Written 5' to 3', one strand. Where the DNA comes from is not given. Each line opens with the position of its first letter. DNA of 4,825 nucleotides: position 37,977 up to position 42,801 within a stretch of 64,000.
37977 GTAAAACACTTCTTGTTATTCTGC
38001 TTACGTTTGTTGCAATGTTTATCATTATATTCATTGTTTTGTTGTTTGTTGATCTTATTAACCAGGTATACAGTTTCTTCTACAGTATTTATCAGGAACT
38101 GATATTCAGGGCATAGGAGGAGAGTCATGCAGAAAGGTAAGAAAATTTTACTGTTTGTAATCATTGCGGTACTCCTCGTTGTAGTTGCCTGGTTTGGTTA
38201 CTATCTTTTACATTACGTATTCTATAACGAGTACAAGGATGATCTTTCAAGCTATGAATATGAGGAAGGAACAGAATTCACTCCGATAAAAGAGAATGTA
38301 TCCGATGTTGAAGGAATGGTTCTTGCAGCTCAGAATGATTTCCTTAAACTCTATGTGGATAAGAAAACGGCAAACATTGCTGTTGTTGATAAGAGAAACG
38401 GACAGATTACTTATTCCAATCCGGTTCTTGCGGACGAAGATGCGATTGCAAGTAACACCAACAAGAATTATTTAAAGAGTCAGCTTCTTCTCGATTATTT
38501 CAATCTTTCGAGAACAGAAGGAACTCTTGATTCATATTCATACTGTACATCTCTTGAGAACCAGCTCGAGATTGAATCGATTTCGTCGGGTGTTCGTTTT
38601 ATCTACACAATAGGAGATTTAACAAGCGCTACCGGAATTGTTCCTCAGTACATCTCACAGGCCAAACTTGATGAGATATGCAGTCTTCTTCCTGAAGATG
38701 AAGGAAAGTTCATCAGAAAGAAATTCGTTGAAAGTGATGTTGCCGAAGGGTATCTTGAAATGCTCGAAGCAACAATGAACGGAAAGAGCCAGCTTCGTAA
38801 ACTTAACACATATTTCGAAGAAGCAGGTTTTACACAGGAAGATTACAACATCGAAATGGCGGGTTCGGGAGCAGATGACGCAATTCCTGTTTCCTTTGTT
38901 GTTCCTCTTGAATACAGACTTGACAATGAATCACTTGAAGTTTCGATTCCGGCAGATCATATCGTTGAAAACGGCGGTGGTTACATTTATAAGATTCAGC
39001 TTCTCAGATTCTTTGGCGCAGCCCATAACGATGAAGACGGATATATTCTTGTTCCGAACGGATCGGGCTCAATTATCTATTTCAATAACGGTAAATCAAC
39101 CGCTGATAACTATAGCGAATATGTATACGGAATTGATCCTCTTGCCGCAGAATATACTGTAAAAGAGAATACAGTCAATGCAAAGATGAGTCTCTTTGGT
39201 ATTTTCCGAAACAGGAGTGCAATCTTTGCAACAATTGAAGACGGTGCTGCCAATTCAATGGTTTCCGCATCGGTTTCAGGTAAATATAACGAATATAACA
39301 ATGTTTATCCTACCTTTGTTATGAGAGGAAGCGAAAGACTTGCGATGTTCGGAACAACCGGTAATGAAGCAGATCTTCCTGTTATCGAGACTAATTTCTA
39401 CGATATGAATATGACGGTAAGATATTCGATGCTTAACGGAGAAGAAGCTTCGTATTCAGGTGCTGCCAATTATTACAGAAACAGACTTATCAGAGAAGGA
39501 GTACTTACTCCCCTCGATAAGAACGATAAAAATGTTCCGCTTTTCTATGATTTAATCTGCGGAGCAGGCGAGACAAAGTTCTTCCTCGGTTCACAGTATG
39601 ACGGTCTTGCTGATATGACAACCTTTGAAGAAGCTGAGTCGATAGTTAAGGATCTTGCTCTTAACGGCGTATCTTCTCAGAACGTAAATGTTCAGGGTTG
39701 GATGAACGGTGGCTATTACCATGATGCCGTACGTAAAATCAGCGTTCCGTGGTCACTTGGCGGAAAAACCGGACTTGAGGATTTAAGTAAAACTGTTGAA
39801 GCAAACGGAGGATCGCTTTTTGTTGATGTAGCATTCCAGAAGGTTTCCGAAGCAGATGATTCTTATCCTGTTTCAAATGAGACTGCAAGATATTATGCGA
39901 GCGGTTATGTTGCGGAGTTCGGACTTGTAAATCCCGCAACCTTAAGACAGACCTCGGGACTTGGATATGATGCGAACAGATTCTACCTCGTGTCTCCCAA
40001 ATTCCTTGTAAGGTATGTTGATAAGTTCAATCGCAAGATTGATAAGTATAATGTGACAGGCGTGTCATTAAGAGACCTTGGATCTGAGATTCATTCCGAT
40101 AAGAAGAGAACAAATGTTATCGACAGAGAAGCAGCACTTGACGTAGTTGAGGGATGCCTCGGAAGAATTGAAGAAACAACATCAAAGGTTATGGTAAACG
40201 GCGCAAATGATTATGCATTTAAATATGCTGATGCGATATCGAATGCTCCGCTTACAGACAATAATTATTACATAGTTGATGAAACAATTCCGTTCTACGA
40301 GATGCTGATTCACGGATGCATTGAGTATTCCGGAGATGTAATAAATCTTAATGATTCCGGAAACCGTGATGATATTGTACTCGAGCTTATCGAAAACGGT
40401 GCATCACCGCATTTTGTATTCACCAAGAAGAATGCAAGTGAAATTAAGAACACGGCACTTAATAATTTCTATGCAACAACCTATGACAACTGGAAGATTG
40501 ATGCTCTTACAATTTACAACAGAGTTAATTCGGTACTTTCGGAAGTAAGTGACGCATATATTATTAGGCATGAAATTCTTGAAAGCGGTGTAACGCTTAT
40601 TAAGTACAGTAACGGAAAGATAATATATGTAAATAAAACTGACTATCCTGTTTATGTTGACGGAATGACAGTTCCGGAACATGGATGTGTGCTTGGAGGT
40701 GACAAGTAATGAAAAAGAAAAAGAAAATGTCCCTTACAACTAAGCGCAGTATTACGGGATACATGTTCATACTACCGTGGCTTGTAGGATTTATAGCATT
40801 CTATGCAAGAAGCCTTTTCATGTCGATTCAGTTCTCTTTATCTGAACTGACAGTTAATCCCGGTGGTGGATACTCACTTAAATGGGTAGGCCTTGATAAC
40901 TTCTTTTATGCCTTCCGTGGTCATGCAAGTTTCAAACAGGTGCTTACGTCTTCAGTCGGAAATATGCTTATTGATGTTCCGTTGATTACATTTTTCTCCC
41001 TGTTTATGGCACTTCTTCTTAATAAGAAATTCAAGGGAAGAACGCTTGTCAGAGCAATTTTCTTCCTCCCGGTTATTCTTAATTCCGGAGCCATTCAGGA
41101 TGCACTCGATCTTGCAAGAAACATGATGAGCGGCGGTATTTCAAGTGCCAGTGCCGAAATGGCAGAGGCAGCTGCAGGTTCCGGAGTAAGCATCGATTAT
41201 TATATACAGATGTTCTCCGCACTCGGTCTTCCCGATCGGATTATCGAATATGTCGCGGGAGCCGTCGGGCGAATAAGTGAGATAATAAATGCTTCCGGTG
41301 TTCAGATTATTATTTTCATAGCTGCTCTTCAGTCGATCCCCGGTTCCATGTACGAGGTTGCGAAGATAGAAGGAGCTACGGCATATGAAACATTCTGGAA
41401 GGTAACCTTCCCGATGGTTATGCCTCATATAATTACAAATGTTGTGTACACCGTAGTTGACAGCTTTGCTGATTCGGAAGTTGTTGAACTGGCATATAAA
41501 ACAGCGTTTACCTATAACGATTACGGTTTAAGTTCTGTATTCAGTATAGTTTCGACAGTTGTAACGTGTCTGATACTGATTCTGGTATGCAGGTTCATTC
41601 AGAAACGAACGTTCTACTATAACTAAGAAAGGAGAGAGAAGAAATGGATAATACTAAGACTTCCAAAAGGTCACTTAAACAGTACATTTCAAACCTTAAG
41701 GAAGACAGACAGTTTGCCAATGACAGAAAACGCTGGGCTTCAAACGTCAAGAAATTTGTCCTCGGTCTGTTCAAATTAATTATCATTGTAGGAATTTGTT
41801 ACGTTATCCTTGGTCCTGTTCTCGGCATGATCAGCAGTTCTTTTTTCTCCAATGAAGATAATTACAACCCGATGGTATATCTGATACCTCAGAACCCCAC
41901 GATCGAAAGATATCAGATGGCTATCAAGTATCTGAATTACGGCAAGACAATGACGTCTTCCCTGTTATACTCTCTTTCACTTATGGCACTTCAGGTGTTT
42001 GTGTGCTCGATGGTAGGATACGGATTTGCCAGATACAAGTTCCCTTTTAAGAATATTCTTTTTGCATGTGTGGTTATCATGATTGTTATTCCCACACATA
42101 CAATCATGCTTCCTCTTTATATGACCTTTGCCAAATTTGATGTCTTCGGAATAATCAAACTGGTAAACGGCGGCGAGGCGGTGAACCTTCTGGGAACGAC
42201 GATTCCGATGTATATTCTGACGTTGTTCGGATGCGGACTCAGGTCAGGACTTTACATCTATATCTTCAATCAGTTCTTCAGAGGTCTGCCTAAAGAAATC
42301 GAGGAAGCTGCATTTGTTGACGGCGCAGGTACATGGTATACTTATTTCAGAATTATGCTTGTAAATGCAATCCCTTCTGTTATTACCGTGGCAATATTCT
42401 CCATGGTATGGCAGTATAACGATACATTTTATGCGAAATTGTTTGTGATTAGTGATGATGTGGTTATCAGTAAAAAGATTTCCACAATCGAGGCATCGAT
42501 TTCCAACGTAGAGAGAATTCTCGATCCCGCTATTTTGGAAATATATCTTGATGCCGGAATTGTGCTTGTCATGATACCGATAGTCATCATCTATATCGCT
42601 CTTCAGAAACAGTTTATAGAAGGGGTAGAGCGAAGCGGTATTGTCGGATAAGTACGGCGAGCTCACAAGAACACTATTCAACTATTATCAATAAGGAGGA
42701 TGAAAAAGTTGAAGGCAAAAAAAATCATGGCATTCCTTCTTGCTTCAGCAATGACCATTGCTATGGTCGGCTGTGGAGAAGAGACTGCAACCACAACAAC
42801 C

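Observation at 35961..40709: Uncharacterised trio (anchored NHL propeller, Yip1-like membrane protein, 860-aa anchored protein) hard-wired between two ABC permease pairs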

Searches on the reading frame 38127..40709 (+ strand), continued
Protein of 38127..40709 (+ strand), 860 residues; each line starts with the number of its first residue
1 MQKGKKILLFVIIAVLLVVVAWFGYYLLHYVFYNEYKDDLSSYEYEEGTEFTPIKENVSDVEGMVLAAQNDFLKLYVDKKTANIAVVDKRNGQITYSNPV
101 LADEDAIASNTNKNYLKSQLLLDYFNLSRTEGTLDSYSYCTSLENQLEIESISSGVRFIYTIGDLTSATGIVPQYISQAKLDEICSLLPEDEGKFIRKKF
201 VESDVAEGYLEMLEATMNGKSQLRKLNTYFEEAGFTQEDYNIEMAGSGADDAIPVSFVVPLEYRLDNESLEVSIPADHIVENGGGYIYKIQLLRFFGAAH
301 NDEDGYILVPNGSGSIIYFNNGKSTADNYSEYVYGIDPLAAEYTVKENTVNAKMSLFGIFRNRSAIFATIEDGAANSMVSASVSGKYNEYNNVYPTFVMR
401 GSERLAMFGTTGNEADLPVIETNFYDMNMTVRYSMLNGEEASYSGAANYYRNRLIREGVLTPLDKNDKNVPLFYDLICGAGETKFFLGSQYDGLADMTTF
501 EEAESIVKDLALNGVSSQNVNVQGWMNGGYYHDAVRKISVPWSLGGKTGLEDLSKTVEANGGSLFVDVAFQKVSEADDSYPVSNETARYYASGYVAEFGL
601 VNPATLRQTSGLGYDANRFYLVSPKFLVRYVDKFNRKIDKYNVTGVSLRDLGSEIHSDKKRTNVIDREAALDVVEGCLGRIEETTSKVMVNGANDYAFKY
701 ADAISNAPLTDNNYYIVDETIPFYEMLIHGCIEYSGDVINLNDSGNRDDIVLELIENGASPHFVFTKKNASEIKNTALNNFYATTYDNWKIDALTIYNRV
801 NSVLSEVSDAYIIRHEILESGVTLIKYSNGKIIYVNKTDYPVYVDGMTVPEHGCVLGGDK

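Call 84: fold_search(model_id=the predicted structure, library=pdb)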
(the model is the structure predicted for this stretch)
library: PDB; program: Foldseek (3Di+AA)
matches with E <= 10: 1478; with E <= 0.001: 496
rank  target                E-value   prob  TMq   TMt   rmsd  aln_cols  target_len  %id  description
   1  5opq_A                2.0e-34  1.00  0.54  0.68   7.5       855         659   13  A 3,6-anhydro-D-galactosidase produced by Zobellia galactanivorans. This is an exo-lytic enzyme that hydrolyzes termin (released 2017-11-29)
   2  5opq_D                2.5e-33  1.00  0.54  0.69   7.3       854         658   14  A 3,6-anhydro-D-galactosidase produced by Zobellia galactanivorans. This is an exo-lytic enzyme that hydrolyzes termin (released 2017-11-29)
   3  8rzk_A                7.3e-33  1.00  0.55  0.69   7.1       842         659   13  The Michaelis complex of ZgGH129 D486N from Zobellia galactanivorans with neo-b/k-oligo-carrageenan tetrasaccharide (b (released 2024-07-31)
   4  5wzr_A                1.6e-27  1.00  0.52  0.68   7.1       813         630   12  Alpha-N-acetylgalactosaminidase NagBb from Bifidobacterium bifidum - Gal-NHAc-DNJ complex (released 2017-06-07)
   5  5wzp_A                3.7e-27  1.00  0.51  0.69   7.5       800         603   12  Alpha-N-acetylgalactosaminidase NagBb from Bifidobacterium bifidum - ligand free (released 2017-06-07)
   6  5wzp_B                4.6e-27  1.00  0.50  0.69   7.2       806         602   13  Alpha-N-acetylgalactosaminidase NagBb from Bifidobacterium bifidum - ligand free (released 2017-06-07)
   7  5wzq_A                1.2e-26  1.00  0.52  0.70   6.7       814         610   12  Alpha-N-acetylgalactosaminidase NagBb from Bifidobacterium bifidum - quadruple mutant (released 2017-06-07)
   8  5wzn_A                1.6e-26  1.00  0.52  0.69   7.0       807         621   12  Alpha-N-acetylgalactosaminidase NagBb from Bifidobacterium bifidum - GalNAc complex (released 2017-06-07)
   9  5wzr_B                1.9e-26  1.00  0.53  0.69   6.9       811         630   12  Alpha-N-acetylgalactosaminidase NagBb from Bifidobacterium bifidum - Gal-NHAc-DNJ complex (released 2017-06-07)
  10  5wzn_B                6.4e-26  1.00  0.52  0.69   7.0       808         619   12  Alpha-N-acetylgalactosaminidase NagBb from Bifidobacterium bifidum - GalNAc complex (released 2017-06-07)
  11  5wzq_B                9.5e-25  1.00  0.52  0.70   6.9       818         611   12  Alpha-N-acetylgalactosaminidase NagBb from Bifidobacterium bifidum - quadruple mutant (released 2017-06-07)
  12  6qev_B                4.7e-21  1.00  0.42  0.29  10.0       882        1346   10  EngBF DARPin Fusion 4b B6 (released 2019-11-06)
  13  6sh9_B                2.6e-20  1.00  0.43  0.30   9.7       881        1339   10  EngBF DARPin Fusion 4b D12 (released 2019-11-06)
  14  6qep                  5.0e-20  1.00  0.42  0.29  10.0       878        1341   10  EngBF DARPin Fusion 4b H14 (released 2019-11-06)
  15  8a19_A                1.2e-19  1.00  0.42  0.29   9.5       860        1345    9  Structure of a leucinostatin derivative determined by host lattice display : L1E4V1 construct (released 2022-12-07)
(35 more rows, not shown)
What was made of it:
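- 38127..40709 (+): DUF5696 protein. It has an N-terminal TM anchor and an extracytoplasmic body made of an extra N-terminal region, a beta-sandwich, a (beta/alpha)8 barrel and a C-terminal beta-sandwich. Remote homologue of GH129/GH101 glycosidases. Foldseek: 5opq E=2e-34, NagBb E=1.6e-27 (call 84).
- On CAZy GH129 (NagBb type): Identity in structural alignments is 12-14% (call 84).
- Closest known: GH129 / GH129-like glycosidases. Same: Best Foldseek hits, E=2e-34 and 1.6e-27, TM about 0.68-0.70 (call 84).
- Closest known: GH101 endo-alpha-N-acetylgalactosaminidases and GH36 alpha-galactosidases. Same: Same barrel superfamily by fold: Foldseek E=1e-17 to 1e-21 for GH101 and about 1e-13 to 1e-15 for GH36-type enzymes (call 84).
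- Foldseek hits are ZgGH129/DagB E=2e-34 with TM 0.68, NagBb E=1.6e-27 with TM about 0.69, GH101 at 1e-17 to 1e-21, and GH36 at about 1e-13 (call 84). Its closest structural relatives are retaining alpha-glycosidases: GH129, GH101 and GH36 (call 84).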

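Call 87: find_encoding_contigs(protein=P0351, flank=10000, max_places=1)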
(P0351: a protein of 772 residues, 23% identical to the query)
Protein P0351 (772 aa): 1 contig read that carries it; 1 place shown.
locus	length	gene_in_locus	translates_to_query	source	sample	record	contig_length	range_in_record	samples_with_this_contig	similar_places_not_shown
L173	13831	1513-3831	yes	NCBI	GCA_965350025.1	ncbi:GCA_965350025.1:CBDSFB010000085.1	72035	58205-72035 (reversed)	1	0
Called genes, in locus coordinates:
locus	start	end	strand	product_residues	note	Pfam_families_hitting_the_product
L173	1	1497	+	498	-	?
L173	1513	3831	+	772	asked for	PF18952:DUF5696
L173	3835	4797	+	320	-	-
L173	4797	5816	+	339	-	PF00528:BPD_transp_1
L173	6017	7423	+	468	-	PF13416:SBP_bac_8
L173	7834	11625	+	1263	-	PF02018:CBM_4_9 (faint), PF09479:Flg_new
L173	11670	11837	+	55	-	-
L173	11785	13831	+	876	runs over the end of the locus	PF01411:tRNA-synt_2c, PF07973:tRNA_SAD, PF02272:DHHA1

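Call 91: search_protein_families(library=pfam, alignment_id=A3, max_evalue=1)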
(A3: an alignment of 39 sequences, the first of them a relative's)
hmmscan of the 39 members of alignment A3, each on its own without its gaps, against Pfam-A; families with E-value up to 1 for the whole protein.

A. member 1, P0221 (838 aa): 2 families
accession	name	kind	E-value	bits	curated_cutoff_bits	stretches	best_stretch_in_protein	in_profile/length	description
PF18952.6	DUF5696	-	2.3e-172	575.2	25.6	1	243-832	19-612/612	Family of unknown function (DUF5696)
PF18042.7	ORF_12_N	-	0.22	12.4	26.7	0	91-121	40-70/94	ORF 12 gene product N-terminal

B. families by the number of members that match (of 39 scanned): 22 families
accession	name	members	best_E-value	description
PF18952.6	DUF5696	39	4.6e-207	Family of unknown function (DUF5696)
PF01597.25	GCV_H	2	0.016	Glycine cleavage H-protein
PF04255.20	DUF433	2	0.076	Protein of unknown function (DUF433)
PF23264.1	DUF7073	1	0.013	Domain of unknown function (DUF7073)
PF09278.17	MerR-DNA-bind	1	0.034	MerR, DNA binding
PF24945.1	DUF7759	1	0.034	Domain of unknown function (DUF7759)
PF16342.10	DUF4972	1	0.045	Domain of unknown function (DUF4972)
PF08622.16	Svf1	1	0.06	Svf1-like N-terminal lipocalin domain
PF20101.4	DUF6491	1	0.06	Family of unknown function (DUF6491)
PF24697.1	DUF7661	1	0.063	Domain of unknown function (DUF7661)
PF19368.5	AraR_C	1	0.11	AraR C-terminal winged HTH domain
PF10813.13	Herpesvir_UL11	1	0.14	Herpesvirus UL11 homologue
PF23729.2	Spectrin_Dys-1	1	0.19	Dystrophin-1-like, spectrin repeat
PF03362.18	Herpes_UL47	1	0.2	Herpesvirus UL47 protein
PF02386.22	TrkH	1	0.21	Cation transport protein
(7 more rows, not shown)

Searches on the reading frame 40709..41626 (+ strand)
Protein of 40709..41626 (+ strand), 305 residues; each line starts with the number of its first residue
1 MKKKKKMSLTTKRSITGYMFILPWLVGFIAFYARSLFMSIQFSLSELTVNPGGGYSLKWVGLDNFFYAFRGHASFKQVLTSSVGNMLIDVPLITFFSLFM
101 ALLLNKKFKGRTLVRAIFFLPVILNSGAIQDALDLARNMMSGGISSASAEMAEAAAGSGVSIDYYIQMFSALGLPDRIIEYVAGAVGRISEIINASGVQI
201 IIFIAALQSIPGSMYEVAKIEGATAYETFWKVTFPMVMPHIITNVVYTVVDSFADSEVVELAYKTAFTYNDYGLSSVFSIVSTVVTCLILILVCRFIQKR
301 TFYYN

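Call 8: search_protein_families(library=pfam, proteins=[window:40709-41626:+], max_evalue=0.01)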
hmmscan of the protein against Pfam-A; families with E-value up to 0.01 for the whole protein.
window:40709-41626:+ (305 aa): 1 family
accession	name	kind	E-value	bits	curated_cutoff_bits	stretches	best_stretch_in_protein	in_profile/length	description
PF00528.27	BPD_transp_1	-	3.5e-11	43.6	26.4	1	193-294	62-175/184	Binding-protein-dependent transport system inner membrane component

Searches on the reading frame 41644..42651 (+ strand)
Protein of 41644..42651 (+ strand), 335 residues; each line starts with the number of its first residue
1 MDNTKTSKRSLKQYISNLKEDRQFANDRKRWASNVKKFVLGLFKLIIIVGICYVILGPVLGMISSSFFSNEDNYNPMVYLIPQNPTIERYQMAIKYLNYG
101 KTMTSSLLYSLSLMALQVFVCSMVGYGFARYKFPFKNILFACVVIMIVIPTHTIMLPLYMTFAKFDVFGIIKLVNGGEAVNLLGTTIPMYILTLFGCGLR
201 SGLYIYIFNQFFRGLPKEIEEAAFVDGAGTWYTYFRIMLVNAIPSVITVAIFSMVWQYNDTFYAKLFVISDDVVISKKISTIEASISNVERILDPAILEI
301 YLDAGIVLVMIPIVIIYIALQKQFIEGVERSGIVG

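Call 8: search_protein_families(library=pfam, proteins=[window:41644-42651:+], max_evalue=0.01)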
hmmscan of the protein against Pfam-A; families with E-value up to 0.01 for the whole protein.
window:41644-42651:+ (335 aa): 1 family
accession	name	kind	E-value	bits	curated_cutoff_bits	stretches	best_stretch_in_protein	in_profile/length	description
PF00528.27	BPD_transp_1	-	1.8e-13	51.1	26.4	1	123-325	3-179/184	Binding-protein-dependent transport system inner membrane component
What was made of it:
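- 41644..42651 (+): PermB2, a CUT1-type ABC permease. Pfam BPD_transp_1 E=2e-13 (call 8).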
